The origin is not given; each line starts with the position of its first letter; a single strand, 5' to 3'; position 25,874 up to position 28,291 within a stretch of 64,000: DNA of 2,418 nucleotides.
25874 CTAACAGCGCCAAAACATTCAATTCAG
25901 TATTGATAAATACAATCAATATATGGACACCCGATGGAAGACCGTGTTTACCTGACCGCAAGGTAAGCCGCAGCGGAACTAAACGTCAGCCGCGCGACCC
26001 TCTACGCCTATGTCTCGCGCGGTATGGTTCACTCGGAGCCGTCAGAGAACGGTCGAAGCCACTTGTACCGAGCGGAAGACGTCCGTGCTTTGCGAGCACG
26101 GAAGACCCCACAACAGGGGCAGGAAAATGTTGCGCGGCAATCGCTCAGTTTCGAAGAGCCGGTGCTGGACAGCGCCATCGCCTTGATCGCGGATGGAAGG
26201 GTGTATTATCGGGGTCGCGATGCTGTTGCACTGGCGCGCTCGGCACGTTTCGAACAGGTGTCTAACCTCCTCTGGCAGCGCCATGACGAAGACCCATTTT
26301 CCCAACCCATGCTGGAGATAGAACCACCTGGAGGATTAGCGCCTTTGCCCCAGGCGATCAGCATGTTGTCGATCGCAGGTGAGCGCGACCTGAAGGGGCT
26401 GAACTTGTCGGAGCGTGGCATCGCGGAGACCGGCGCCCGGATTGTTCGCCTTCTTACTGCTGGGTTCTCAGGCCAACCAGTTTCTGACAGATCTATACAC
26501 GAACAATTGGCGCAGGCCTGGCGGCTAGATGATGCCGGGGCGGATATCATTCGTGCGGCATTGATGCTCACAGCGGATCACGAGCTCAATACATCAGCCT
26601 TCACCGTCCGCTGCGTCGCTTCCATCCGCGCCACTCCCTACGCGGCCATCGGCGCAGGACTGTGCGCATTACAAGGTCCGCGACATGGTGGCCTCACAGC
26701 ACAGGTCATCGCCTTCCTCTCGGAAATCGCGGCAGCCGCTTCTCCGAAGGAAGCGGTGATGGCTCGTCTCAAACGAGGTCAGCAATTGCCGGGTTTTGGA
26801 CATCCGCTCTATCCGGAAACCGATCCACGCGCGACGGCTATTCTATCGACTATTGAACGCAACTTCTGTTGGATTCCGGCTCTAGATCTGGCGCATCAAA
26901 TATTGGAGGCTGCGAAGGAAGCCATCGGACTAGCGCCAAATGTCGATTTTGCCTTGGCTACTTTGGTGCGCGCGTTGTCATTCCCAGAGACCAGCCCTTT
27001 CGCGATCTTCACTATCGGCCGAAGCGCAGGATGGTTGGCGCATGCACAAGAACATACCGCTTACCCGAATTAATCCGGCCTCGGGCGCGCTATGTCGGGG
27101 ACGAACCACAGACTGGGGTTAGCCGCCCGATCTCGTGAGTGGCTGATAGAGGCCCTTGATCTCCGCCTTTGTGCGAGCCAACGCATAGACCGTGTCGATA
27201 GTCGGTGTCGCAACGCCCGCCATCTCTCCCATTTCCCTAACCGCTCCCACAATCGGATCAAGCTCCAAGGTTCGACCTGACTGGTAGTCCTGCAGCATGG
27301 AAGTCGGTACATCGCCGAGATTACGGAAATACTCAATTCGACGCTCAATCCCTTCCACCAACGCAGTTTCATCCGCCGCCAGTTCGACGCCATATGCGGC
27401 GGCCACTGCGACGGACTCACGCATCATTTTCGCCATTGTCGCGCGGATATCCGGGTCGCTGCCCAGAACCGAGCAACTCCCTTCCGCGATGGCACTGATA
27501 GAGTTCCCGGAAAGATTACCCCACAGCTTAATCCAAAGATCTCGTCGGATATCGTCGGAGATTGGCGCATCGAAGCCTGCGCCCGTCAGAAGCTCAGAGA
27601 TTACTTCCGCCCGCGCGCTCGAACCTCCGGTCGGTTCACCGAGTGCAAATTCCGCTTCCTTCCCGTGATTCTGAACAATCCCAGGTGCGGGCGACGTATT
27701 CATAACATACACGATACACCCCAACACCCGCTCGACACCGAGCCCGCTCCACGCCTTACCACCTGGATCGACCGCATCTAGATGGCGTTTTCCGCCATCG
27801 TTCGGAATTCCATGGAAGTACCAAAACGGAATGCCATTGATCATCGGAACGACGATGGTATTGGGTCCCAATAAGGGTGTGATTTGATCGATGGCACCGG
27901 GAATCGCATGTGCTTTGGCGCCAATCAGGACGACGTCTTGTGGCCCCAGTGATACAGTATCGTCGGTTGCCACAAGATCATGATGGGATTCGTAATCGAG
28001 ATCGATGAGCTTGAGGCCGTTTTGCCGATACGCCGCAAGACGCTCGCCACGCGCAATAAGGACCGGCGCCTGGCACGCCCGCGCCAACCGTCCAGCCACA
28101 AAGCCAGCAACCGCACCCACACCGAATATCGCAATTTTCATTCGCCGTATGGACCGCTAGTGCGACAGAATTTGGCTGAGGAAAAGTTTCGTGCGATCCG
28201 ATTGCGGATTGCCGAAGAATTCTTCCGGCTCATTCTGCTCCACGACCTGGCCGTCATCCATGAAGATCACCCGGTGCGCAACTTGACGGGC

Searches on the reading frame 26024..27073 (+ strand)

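Call 36: search_protein_families(library=pfam, proteins=[window:26024-27073:+], max_evalue=0.00001)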
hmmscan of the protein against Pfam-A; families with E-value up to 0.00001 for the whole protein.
window:26024-27073:+ (349 aa): 1 family
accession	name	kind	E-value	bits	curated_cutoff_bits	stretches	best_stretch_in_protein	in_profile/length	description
PF00285.26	Citrate_synt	-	5.5e-60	203.7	27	1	151-344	142-347/357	Citrate synthase, C-terminal domain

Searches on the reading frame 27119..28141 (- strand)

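Call 36: search_protein_families(library=pfam, proteins=[window:27119-28141:-], max_evalue=0.00001)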
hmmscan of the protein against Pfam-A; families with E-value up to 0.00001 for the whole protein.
window:27119-28141:- (340 aa): 2 families
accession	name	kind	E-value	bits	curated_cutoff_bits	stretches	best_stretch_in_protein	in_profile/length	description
PF08546.17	ApbA_C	-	2e-27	96.4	22.7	1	197-325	1-124/125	Ketopantoate reductase PanE/ApbA C terminal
PF02558.23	ApbA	-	2.9e-19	69.6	22.2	1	3-104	1-103/150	Ketopantoate reductase PanE/ApbA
